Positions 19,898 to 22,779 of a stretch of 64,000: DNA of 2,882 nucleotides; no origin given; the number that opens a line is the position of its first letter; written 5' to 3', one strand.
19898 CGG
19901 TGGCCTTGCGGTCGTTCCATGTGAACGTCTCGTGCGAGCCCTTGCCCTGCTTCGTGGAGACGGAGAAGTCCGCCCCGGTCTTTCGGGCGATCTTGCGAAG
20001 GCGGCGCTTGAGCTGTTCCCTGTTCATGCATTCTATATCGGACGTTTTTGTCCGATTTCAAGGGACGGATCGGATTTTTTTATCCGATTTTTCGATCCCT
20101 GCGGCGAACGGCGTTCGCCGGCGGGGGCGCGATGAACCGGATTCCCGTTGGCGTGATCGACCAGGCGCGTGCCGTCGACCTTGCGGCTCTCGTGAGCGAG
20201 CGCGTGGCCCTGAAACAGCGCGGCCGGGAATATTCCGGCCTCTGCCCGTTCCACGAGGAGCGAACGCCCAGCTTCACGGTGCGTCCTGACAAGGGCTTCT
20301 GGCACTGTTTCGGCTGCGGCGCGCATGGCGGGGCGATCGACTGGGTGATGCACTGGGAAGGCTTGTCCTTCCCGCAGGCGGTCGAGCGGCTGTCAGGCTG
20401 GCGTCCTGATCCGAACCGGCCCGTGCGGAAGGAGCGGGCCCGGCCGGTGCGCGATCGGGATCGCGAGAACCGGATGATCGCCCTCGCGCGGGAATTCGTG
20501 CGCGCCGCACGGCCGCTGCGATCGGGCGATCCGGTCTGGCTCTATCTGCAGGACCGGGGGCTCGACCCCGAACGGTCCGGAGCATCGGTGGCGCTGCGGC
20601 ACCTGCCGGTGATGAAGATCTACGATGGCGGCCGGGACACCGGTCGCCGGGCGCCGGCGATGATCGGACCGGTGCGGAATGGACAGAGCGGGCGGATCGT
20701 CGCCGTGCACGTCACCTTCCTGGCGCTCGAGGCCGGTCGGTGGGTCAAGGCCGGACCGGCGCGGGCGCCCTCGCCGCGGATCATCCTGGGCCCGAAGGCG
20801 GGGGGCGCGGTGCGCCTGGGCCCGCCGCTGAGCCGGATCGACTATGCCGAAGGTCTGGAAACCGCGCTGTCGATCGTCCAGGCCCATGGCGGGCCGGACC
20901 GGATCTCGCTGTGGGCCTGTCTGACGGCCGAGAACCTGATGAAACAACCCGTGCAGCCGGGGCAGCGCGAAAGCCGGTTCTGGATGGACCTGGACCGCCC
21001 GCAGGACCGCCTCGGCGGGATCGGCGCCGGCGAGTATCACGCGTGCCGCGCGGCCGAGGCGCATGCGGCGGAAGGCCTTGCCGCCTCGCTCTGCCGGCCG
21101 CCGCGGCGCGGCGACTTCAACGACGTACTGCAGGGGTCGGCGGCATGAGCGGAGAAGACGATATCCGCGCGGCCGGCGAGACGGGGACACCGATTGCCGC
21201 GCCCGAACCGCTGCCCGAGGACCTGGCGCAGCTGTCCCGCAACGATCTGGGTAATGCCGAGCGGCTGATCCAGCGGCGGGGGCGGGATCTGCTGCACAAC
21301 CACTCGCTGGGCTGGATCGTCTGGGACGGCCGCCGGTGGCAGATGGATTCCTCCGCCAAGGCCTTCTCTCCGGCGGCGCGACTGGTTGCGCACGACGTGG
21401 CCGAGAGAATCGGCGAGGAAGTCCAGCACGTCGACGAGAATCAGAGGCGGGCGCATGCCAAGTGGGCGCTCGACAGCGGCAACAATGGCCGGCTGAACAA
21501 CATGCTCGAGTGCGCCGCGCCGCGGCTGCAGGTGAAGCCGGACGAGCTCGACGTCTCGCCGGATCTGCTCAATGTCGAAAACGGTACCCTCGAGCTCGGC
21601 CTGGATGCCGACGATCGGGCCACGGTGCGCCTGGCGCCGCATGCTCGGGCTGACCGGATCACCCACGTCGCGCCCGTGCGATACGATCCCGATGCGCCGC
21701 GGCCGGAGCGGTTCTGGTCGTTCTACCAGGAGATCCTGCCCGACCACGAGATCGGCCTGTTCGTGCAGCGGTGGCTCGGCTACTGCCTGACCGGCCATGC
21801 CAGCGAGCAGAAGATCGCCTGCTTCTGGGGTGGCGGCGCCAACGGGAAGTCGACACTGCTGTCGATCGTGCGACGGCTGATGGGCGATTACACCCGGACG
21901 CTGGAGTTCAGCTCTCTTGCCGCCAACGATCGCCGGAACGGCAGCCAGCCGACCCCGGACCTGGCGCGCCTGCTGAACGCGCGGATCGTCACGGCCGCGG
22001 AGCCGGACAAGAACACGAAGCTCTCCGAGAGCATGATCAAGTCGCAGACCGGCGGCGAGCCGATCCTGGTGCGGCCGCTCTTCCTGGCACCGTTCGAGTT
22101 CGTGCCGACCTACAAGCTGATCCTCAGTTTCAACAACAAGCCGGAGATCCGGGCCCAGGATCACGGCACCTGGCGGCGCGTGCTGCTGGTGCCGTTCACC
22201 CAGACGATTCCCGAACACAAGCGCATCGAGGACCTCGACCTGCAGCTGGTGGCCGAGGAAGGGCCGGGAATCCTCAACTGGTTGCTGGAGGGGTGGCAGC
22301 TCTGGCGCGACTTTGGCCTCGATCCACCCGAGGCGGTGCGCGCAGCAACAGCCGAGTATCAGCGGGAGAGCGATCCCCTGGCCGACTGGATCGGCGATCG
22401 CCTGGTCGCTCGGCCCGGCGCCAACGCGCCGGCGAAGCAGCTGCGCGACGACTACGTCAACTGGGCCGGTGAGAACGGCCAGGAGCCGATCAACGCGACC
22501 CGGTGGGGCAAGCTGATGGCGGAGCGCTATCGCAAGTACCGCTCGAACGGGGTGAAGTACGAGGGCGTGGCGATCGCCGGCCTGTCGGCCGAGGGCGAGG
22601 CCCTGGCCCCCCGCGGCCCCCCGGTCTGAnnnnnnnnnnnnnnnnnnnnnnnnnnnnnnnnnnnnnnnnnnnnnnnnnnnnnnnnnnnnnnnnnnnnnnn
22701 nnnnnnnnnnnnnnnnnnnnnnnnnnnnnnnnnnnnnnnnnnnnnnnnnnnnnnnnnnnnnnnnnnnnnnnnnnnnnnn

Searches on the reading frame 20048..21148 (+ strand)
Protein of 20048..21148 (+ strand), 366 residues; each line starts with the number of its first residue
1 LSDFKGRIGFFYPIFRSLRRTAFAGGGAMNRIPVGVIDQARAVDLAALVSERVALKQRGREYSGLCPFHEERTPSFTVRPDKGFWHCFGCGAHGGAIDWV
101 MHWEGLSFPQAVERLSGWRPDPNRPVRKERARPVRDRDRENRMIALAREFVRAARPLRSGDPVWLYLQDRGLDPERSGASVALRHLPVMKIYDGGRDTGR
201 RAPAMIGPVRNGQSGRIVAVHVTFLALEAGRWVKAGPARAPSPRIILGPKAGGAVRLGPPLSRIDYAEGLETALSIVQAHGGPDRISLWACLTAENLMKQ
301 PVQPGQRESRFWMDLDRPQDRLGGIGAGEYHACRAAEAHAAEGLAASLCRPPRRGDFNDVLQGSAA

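Call 8: search_protein_families(library=pfam, proteins=[window:20048-21148:+], max_evalue=0.01)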
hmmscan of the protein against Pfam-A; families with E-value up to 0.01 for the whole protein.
window:20048-21148:+ (366 aa): 3 families
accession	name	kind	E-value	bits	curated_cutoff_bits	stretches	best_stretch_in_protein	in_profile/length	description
PF01807.25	Zn_ribbon_DnaG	-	1.3e-29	102.3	24.9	1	41-116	11-86/98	CHC2 zinc finger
PF23639.1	DUF7146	-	3.3e-18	66.4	27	1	143-257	3-105/105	Domain of unknown function (DUF7146)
PF13362.12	Toprim_3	-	1.8e-08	35.1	27.2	1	267-362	5-90/95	Toprim domain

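Call 9: search_protein_families(library=phrogs, proteins=[window:20048-21148:+], max_evalue=0.01)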
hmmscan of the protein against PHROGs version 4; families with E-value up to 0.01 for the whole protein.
window:20048-21148:+ (366 aa): 11 families
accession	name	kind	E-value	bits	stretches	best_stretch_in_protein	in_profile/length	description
phrog_510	-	DNA, RNA and nucleotide metabolism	3.4e-49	169.2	1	40-363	21-347/667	DNA primase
phrog_6444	-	DNA, RNA and nucleotide metabolism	2.9e-32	113.2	1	31-175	4-151/577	DNA primase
phrog_18097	-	DNA, RNA and nucleotide metabolism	6.8e-25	88.8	1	43-115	14-86/199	DNA primase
phrog_360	-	DNA, RNA and nucleotide metabolism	6e-16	59.7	1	58-142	26-114/133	DNA primase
phrog_11992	-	unknown function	3.2e-15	57.8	1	50-122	17-87/177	-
phrog_47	-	DNA, RNA and nucleotide metabolism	3e-14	53.5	1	48-175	33-162/947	DNA primase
phrog_2304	-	DNA, RNA and nucleotide metabolism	2.4e-07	32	1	60-157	31-125/133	DNA primase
phrog_26824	-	unknown function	8.2e-07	28.5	1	43-115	8-83/868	-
phrog_5311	-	DNA, RNA and nucleotide metabolism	2.9e-06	26.8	1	48-112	83-152/692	helicase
phrog_22657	-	unknown function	6.2e-05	21.8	1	46-118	19-91/1185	-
phrog_2249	-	DNA, RNA and nucleotide metabolism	0.0013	18.4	1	128-299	101-240/802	DNA primase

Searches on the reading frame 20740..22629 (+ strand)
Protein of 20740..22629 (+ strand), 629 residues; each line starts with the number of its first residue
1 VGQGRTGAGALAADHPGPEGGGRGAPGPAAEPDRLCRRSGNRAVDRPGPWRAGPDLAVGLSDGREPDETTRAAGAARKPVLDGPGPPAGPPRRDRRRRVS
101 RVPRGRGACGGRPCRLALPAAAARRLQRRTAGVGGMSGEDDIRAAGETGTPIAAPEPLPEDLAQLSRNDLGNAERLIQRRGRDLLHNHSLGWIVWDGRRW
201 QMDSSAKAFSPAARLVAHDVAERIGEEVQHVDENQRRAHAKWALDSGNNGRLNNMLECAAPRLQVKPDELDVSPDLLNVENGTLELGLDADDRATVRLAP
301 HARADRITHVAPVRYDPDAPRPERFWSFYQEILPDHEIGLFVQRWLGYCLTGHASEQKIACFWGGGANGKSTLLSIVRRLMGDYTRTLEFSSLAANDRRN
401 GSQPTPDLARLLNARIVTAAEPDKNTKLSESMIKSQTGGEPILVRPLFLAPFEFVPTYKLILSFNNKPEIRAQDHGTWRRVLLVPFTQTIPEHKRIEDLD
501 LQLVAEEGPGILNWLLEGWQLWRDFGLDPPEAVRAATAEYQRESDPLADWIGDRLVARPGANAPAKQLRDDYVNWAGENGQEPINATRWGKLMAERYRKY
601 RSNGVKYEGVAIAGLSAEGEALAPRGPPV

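Call 8: search_protein_families(library=pfam, proteins=[window:20740-22629:+], max_evalue=0.01)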
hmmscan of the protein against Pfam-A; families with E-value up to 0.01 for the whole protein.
window:20740-22629:+ (629 aa): 2 families
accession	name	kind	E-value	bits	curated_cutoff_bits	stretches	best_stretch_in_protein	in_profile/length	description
PF08706.16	D5_N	-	1.7e-25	90.4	22.4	1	173-333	1-144/145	D5 N terminal like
PF19263.5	DUF5906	-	6e-08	33.8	27.6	1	363-480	2-114/114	Family of unknown function (DUF5906)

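Call 9: search_protein_families(library=phrogs, proteins=[window:20740-22629:+], max_evalue=0.01)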
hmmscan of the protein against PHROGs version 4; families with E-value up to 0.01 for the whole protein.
window:20740-22629:+ (629 aa): 9 families
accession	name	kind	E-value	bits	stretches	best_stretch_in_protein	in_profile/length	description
phrog_1156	-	DNA, RNA and nucleotide metabolism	2.6e-120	404.4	1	135-614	349-822/855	DNA primase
phrog_6088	-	DNA, RNA and nucleotide metabolism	4.1e-95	320.8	1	152-613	317-759/772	DNA primase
phrog_2478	-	DNA, RNA and nucleotide metabolism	1.4e-91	309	1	139-599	377-824/854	DNA polymerase/primase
phrog_1829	-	DNA, RNA and nucleotide metabolism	2.3e-89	301.5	1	166-612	323-755/772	DNA primase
phrog_864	-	DNA, RNA and nucleotide metabolism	1.7e-64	219.8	1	189-602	228-609/1064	DNA primase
phrog_16950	-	DNA, RNA and nucleotide metabolism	6e-62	210.7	1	167-590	366-803/843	DNA primase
phrog_1883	-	DNA, RNA and nucleotide metabolism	6.6e-52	177.8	1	232-612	372-747/756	DNA helicase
phrog_7601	-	unknown function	6.6e-33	115.3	1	346-596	9-253/289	-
phrog_4210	-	DNA, RNA and nucleotide metabolism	0.00014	20.7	1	347-488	165-303/1304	DNA polymerase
